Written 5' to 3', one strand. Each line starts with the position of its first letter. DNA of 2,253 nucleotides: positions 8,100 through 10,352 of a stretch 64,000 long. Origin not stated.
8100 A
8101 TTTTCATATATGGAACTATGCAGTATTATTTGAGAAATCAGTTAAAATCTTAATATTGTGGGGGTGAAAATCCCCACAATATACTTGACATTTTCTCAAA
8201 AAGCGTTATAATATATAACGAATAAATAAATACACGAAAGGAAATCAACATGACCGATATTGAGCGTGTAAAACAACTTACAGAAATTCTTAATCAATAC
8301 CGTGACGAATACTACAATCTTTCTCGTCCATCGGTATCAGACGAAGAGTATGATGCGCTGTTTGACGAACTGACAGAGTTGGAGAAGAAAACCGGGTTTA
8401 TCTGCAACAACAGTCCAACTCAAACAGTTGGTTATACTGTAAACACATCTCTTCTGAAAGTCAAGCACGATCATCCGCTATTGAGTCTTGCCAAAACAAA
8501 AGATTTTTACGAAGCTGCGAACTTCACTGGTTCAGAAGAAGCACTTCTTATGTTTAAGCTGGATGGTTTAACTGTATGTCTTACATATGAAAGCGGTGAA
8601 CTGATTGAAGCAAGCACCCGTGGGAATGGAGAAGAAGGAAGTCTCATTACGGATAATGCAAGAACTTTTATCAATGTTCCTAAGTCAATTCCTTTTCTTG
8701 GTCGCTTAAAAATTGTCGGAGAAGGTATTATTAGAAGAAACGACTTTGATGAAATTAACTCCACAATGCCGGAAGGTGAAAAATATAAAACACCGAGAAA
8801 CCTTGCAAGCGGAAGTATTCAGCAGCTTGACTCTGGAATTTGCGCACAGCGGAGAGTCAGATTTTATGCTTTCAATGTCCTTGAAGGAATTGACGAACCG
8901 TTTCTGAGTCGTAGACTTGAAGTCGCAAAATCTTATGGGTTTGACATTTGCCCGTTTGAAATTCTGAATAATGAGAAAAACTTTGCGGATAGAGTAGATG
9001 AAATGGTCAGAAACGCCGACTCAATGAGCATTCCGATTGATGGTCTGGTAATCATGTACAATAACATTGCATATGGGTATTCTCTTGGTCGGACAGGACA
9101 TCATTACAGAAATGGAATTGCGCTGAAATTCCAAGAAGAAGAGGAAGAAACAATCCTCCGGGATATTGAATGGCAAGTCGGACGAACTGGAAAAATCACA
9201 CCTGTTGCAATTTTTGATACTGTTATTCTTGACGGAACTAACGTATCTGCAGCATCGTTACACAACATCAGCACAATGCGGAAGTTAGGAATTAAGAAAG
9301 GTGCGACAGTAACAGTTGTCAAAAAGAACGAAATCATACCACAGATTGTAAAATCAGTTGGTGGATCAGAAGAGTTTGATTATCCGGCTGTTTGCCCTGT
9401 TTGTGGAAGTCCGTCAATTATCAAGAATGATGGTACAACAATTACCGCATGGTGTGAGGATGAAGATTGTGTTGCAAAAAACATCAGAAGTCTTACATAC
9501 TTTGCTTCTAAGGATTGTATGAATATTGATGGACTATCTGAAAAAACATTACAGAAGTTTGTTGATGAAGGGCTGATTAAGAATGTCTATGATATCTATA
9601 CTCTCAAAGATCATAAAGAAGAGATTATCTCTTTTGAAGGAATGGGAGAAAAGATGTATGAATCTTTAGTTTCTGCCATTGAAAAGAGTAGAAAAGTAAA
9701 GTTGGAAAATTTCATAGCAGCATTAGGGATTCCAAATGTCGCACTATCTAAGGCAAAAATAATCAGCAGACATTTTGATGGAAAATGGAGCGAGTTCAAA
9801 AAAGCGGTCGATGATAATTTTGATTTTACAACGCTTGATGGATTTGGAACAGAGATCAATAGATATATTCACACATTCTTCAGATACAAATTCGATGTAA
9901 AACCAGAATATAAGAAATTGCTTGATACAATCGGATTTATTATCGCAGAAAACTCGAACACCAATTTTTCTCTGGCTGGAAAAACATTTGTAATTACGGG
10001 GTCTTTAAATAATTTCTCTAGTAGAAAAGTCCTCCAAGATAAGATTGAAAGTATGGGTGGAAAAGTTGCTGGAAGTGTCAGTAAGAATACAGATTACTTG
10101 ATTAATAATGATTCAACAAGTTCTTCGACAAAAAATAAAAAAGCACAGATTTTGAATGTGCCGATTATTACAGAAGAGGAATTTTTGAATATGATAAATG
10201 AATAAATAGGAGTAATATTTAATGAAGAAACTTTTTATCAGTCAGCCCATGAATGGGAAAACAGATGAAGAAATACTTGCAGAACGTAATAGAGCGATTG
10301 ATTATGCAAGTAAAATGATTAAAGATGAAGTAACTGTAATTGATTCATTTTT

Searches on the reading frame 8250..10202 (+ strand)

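Call 67: search_protein_families(library=phrogs, proteins=[window:8250-10202:+], max_evalue=0.00001)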
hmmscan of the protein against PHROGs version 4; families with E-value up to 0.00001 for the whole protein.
window:8250-10202:+ (651 aa): 5 families
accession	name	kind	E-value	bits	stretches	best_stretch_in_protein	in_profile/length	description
phrog_3869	-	DNA, RNA and nucleotide metabolism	4e-176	588.3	1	3-650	5-654/656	NAD-dependent DNA ligase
phrog_3359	-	DNA, RNA and nucleotide metabolism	6e-48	164.7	1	10-370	4-323/325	NAD-dependent DNA ligase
phrog_3498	-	DNA, RNA and nucleotide metabolism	1.5e-39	137.3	1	378-650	5-254/256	NAD-dependent DNA ligase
phrog_2561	-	DNA, RNA and nucleotide metabolism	2.9e-09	38.4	1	569-650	83-161/167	DNA ligase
phrog_3989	-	unknown function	8e-07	29.6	1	566-618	198-249/296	-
